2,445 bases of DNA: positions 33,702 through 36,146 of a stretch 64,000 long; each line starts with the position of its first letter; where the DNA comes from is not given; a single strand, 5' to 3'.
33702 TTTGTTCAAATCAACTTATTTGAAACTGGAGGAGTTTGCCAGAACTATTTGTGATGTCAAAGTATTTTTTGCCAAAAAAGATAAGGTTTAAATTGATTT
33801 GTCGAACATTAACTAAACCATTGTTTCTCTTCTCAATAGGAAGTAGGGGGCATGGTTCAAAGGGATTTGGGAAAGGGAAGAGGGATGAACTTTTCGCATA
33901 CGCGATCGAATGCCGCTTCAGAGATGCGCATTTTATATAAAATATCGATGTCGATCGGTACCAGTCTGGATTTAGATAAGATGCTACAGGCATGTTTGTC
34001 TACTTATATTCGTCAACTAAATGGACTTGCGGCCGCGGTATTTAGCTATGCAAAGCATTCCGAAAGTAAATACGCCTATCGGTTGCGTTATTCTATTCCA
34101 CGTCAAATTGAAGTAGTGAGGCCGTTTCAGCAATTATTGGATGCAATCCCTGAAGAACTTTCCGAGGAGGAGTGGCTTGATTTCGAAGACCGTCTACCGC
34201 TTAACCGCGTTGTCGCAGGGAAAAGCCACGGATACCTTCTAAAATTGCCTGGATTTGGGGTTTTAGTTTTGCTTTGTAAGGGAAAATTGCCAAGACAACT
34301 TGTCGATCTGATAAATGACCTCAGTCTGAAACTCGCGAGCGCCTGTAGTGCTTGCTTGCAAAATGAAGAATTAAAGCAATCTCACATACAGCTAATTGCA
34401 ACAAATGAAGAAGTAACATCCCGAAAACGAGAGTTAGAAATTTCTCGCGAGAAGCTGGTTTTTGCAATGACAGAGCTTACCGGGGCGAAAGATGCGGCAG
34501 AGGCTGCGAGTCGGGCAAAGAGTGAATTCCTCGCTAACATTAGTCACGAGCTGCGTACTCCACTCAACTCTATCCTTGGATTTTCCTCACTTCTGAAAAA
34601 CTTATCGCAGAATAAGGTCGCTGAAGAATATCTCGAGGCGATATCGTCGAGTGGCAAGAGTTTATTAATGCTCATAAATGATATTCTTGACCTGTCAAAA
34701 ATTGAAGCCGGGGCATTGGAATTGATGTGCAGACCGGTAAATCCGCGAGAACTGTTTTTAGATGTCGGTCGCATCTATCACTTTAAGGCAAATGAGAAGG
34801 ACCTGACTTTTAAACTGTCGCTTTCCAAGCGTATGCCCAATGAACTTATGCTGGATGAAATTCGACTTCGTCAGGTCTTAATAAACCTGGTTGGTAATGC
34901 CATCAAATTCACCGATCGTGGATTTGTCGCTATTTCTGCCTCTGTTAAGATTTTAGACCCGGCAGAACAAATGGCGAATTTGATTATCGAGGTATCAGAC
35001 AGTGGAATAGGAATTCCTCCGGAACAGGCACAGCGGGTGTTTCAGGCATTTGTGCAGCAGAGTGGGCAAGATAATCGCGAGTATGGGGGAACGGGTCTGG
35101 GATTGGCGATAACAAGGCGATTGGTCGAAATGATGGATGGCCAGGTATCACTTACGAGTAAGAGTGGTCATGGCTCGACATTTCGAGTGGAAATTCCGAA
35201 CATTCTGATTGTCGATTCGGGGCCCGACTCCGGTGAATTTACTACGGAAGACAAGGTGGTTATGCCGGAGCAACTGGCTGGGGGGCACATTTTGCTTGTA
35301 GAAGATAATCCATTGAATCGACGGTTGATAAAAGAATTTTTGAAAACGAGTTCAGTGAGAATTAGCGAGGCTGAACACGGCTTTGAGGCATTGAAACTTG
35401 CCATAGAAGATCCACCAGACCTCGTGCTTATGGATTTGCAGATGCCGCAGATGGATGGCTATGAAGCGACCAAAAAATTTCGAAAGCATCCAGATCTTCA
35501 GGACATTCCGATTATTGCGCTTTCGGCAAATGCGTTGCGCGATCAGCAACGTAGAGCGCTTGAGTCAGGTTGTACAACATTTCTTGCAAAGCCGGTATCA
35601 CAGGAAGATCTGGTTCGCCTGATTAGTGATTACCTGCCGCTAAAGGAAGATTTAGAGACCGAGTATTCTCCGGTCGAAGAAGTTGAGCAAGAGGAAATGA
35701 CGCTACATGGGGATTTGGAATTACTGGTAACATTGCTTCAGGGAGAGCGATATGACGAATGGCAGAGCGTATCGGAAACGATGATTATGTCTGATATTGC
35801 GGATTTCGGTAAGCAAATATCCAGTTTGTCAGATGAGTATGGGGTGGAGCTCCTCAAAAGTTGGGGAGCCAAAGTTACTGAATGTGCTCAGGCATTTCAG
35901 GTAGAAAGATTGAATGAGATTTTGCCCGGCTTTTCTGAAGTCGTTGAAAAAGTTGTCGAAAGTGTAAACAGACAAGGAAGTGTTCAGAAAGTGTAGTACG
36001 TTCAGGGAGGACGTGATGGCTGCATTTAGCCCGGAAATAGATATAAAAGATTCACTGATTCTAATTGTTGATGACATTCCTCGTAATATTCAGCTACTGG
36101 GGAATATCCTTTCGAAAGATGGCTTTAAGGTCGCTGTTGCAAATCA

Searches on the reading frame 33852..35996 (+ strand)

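Call 46: search_protein_families(library=pfam, proteins=[window:33852-35996:+], max_evalue=0.0001)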
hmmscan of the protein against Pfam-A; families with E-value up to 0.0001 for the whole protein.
window:33852-35996:+ (714 aa): 3 families
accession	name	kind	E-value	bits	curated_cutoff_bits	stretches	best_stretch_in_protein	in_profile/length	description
PF02518.31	HATPase_c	-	2.7e-29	102.3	26.4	1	335-449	2-108/111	Histidine kinase-, DNA gyrase B-, and HSP90-like ATPase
PF00072.30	Response_reg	-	8.1e-28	97.2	30.2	1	480-591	1-110/111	Response regulator receiver domain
PF00512.31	HisKA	-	3.6e-22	78.6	26.9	1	222-287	1-66/66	His Kinase A (phospho-acceptor) domain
